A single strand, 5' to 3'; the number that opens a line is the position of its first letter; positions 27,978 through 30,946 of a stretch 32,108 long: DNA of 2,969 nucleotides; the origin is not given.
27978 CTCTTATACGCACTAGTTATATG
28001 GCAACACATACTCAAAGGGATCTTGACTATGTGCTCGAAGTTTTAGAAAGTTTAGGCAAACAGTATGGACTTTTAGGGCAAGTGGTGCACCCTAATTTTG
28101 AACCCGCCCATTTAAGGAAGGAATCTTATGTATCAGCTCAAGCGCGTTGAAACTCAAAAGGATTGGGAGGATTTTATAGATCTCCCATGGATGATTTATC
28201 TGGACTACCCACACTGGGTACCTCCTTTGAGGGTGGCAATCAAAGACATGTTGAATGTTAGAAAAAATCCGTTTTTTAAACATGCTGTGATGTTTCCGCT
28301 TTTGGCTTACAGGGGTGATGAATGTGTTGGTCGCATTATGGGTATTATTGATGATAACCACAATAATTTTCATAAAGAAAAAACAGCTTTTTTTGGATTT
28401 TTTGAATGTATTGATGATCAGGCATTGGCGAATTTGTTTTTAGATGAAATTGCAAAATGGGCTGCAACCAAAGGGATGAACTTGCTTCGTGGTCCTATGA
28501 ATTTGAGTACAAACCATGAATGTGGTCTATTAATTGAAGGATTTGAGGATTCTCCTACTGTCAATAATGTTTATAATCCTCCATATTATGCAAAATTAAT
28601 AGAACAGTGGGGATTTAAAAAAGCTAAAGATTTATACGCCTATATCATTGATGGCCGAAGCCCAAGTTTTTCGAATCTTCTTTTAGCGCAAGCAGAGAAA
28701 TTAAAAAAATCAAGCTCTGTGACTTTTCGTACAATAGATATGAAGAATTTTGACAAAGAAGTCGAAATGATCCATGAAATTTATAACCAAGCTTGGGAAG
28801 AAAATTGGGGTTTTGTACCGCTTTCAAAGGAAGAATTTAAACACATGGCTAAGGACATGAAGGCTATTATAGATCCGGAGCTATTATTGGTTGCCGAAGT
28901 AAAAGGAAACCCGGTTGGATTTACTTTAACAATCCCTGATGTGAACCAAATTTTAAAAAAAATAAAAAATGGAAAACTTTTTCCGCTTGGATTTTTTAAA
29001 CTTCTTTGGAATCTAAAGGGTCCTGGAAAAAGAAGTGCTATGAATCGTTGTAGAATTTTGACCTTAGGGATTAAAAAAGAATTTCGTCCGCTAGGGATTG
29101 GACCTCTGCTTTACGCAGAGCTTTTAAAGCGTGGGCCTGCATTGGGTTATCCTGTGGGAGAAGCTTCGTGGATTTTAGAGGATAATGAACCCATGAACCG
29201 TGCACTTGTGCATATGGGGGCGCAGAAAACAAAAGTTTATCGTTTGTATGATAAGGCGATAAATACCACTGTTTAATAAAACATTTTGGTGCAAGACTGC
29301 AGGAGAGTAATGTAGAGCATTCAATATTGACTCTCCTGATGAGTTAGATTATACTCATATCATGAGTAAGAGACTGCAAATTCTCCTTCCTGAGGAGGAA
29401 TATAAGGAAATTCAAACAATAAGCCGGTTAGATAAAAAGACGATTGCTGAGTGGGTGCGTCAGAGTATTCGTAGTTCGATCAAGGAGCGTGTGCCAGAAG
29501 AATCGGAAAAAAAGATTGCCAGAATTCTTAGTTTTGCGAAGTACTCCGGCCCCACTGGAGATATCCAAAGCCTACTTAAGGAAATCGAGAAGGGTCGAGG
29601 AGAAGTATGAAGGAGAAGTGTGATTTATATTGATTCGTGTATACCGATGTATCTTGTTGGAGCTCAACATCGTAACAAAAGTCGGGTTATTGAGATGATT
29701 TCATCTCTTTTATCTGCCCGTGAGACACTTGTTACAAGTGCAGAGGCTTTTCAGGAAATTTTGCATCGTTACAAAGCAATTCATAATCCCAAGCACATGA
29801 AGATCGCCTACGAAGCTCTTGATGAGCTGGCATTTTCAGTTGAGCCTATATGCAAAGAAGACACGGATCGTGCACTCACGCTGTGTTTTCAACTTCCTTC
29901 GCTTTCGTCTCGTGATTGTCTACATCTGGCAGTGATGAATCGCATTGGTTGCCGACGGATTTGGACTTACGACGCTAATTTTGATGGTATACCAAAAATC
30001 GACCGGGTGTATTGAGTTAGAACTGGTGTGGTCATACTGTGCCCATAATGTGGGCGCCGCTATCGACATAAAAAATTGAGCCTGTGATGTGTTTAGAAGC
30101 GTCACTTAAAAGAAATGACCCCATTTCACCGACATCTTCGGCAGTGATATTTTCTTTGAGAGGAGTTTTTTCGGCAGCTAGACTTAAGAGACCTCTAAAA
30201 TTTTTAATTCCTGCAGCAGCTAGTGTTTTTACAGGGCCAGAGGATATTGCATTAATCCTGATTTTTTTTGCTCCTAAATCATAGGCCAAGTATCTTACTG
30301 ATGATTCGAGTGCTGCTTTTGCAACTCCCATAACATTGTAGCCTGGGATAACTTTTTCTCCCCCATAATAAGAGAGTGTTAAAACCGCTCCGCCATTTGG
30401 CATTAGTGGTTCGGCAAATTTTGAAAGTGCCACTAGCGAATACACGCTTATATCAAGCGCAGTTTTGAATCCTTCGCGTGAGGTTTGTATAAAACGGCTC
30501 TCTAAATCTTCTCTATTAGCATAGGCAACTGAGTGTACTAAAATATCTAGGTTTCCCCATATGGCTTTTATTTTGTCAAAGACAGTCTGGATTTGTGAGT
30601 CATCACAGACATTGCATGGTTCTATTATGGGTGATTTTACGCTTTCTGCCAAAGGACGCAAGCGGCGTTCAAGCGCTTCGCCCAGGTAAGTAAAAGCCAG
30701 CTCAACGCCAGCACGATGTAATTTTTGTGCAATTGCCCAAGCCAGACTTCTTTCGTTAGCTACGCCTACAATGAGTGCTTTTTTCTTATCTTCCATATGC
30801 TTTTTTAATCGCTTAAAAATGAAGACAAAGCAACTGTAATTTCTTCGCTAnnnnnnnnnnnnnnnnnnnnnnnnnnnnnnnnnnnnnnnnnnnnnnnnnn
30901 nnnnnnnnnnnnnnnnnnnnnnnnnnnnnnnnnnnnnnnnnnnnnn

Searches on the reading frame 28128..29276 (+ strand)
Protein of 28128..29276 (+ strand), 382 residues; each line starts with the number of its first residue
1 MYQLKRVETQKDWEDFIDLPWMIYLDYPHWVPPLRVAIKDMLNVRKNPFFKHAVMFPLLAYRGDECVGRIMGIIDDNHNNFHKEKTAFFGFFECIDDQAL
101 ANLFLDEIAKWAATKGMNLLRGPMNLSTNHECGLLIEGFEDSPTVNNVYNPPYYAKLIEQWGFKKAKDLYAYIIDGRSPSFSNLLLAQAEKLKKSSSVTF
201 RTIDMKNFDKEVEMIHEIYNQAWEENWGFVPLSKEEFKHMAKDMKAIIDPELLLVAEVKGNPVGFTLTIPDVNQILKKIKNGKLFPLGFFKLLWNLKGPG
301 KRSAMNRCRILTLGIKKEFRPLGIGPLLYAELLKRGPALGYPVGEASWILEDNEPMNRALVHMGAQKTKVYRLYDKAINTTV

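Call 68: search_protein_families(library=pfam, proteins=[window:28128-29276:+])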
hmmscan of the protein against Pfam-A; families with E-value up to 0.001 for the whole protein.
window:28128-29276:+ (382 aa): 1 family
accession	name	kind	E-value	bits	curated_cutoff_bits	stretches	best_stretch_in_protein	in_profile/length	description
PF00583.31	Acetyltransf_1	-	2.5e-06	28.2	20.7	1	213-358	2-109/116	Acetyltransferase (GNAT) family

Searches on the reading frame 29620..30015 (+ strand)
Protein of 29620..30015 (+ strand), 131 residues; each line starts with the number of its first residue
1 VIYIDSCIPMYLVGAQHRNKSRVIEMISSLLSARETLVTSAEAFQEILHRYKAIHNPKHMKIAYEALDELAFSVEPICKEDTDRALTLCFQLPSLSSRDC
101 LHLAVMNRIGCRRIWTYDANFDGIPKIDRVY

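Call 68: search_protein_families(library=pfam, proteins=[window:29620-30015:+])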
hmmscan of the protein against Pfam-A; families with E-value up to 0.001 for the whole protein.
window:29620-30015:+ (131 aa): 1 family
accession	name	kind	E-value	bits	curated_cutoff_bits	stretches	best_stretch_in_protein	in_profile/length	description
PF01850.27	PIN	-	8.2e-14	52.7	23.6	1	2-125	1-118/120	PIN domain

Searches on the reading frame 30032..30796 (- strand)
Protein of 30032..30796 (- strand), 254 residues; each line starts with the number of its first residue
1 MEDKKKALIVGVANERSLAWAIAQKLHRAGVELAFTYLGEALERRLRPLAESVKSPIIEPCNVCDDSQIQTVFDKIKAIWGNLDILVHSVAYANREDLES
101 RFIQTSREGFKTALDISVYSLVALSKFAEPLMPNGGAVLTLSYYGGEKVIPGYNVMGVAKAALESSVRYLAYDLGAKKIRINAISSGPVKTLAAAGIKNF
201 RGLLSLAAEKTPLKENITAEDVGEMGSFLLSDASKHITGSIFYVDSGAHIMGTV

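Call 68: search_protein_families(library=pfam, proteins=[window:30032-30796:-])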
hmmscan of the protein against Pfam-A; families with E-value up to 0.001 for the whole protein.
window:30032-30796:- (254 aa): 2 families
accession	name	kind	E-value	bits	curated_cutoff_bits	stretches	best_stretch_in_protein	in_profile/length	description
PF13561.12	adh_short_C2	-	1.9e-86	290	27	1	11-249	1-236/236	Enoyl-(Acyl carrier protein) reductase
PF00106.31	adh_short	-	2.9e-19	69.8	26.6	1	6-195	2-188/195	short chain dehydrogenase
